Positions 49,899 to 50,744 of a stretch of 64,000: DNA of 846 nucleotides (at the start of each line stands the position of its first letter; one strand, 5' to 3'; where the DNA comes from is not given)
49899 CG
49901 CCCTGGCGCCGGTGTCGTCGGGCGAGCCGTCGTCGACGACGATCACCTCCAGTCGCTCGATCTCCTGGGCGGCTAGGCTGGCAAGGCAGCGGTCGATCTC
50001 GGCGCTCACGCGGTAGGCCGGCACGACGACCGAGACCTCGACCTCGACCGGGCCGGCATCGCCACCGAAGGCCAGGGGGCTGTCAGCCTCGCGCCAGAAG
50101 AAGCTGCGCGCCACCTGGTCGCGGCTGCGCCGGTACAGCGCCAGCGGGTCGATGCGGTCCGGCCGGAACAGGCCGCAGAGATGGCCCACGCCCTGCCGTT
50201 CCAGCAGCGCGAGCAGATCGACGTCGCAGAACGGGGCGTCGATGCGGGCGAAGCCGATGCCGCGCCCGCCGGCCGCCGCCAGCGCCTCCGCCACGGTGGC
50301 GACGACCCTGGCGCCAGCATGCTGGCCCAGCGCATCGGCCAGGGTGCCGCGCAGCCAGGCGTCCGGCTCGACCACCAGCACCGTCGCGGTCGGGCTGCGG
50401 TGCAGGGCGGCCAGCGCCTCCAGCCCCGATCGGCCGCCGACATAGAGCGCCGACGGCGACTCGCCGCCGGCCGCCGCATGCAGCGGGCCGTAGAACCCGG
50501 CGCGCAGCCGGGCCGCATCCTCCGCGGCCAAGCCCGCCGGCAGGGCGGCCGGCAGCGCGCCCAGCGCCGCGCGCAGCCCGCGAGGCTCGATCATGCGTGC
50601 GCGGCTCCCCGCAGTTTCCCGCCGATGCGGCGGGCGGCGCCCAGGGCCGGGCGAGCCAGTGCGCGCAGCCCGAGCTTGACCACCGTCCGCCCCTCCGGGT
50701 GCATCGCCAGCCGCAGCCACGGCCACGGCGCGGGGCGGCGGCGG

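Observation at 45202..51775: Mirror-image duplication of a two-gene glycosyltransferase module converging on glf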

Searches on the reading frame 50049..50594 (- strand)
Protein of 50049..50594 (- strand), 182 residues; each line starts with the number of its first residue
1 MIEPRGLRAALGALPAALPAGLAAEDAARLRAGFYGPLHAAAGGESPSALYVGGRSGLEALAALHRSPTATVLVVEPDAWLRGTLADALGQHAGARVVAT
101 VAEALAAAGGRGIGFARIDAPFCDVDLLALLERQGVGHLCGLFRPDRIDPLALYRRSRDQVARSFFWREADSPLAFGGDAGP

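Call 65: search_protein_families(library=pfam, max_evalue=10, proteins=[window:50049-50594:-])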
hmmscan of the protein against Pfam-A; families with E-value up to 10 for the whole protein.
seq(182 aa): 2 families
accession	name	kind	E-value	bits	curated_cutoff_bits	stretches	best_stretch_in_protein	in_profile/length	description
PF18844.6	baeRF_family2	-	0.037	14.6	26.9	1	59-107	65-113/149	Bacterial archaeo-eukaryotic release factor family 2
PF00300.27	His_Phos_1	-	0.17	12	21.7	1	27-93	98-163/194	Histidine phosphatase superfamily (branch 1)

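Call 71: predict_structure(alignment_id=A2)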
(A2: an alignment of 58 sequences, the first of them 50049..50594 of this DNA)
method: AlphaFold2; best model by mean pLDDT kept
length: 182 residues; sequences in the alignment: 58
mean_pLDDT: 93.5   pTM: 0.90
mean pLDDT of the five models: 93.5, 93.1, 93.1, 92.9, 92.6
residues with pLDDT >= 90: 163; 70-90: 9; 50-70: 10; < 50: 0
segments of 3 or more residues with pLDDT < 50: none
pLDDT, mean of each block of 10 residues (from residue 1): 90 96 96 83 78 97 94 98 97 97 96 96 97 95 97 96 96 93 57
secondary structure, 60 per line:
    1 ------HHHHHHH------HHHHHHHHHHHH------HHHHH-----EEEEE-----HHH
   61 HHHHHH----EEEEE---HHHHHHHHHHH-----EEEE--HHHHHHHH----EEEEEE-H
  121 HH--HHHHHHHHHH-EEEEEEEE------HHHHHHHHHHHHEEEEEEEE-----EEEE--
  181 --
elements in order: H7-13 H20-31 H38-42 E48-52 H58-66 E71-75 H79-89 E95-98 H101-108 E113-118 H125-134 E136-143 H150-161 E162-169 E175-178

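Call 75: fold_search(model_id=the predicted structure, library=pdb)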
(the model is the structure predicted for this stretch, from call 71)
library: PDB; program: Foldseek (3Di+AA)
matches with E <= 10: 1838; with E <= 0.001: 1
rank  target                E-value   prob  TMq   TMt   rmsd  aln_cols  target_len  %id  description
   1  6rxx_CB               9.5e-04  1.00  0.42  0.36   5.5       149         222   15  Cryo-EM structure of the 90S pre-ribosome (Kre33-Noc4) from Chaetomium thermophilum, state C, Poly-Ala (released 2019-08-14)
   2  6gfn                  1.1e-03  1.00  0.49  0.37   6.0       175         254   13  METTL16 MTase domain (released 2018-09-19)
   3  9fd3                  1.2e-03  1.00  0.42  0.36   7.9       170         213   13  CysG(N-16)-D190N mutant in complex with SAH from Kitasatospora cystarginea (released 2024-08-21)
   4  6m1c                  1.3e-03  1.00  0.39  0.39   5.6       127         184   23  Crystal structure of RsmD methyltransferase of M. tuberculosis in complex with sinefungin reveals key interactions (released 2021-06-02)
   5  8ipl_A                1.4e-03  1.00  0.39  0.26   8.5       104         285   20  The structure of human mitochondrial methyltransferase METTL15 with RBFA and SAM (released 2024-01-03)
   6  3e05_F                1.5e-03  1.00  0.40  0.39   5.7       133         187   13  CRYSTAL STRUCTURE OF Precorrin-6y C5,15-methyltransferase FROM Geobacter metallireducens GS-15 (released 2008-08-12)
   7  1wy7_D                1.7e-03  0.99  0.45  0.41   6.6       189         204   15  crystal structure of a putative RNA methyltransferase PH1948 from Pyrococcus horikoshii (released 2005-12-13)
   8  2yxe_A                1.7e-03  0.99  0.36  0.31   9.4       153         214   14  Crystal structure of L-isoaspartyl protein carboxyl methyltranferase (released 2007-10-30)
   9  1wy7_C                1.8e-03  0.99  0.45  0.42   6.5       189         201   15  crystal structure of a putative RNA methyltransferase PH1948 from Pyrococcus horikoshii (released 2005-12-13)
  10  7mq8_SD               2.1e-03  1.00  0.42  0.34   6.1       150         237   16  Cryo-EM structure of the human SSU processome, state pre-A1 (released 2021-09-22)
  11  4qvg_C                2.1e-03  0.99  0.42  0.25   9.5       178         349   17  Crystal structure of S-adenosylmethionine-dependent methyltransferase SibL in its apo form (released 2015-05-27)
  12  2fpo_C                2.2e-03  1.00  0.45  0.46   5.6       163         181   20  Putative methyltransferase yhhF from Escherichia coli. (released 2006-02-28)
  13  3e05_A                2.3e-03  1.00  0.41  0.40   5.6       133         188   14  CRYSTAL STRUCTURE OF Precorrin-6y C5,15-methyltransferase FROM Geobacter metallireducens GS-15 (released 2008-08-12)
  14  2b3t_A                2.3e-03  1.00  0.42  0.29   7.8       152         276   12  Structure of complex between E. coli translation termination factor RF1 and the PrmC methyltransferase (released 2006-01-24)
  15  3e05_B                2.7e-03  1.00  0.40  0.38   5.7       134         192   13  CRYSTAL STRUCTURE OF Precorrin-6y C5,15-methyltransferase FROM Geobacter metallireducens GS-15 (released 2008-08-12)
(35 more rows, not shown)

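Call 112: search_protein_representatives(protein=window:50049-50594:-)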
Query: 182 residues. Proteins with E-value up to 0.001 (for the whole library): 23; up to 1e-10: 8; up to 1e-30: 0. The best 23 are listed.
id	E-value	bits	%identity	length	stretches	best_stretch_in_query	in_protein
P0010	1.8e-29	119.4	48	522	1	7-182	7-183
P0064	6.8e-16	75.1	36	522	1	10-179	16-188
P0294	2.2e-14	70.1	38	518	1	16-181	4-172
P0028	3.7e-14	69.5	38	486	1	2-179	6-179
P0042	4.0e-14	69.3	39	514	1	23-169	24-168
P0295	4.1e-14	69.3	37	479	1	22-178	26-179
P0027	4.5e-13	65.9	38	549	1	17-181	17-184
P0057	3.7e-12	62.9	39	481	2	23-171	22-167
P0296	8.2e-09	52.0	35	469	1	22-170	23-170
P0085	3.8e-08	49.8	32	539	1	15-172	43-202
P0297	4.2e-08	49.7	31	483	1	46-175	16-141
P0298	1.7e-07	47.7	33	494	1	11-178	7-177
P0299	2.1e-07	47.4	32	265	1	23-171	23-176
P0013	4.3e-07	46.4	41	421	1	109-182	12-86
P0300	5.9e-07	46.0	29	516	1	11-179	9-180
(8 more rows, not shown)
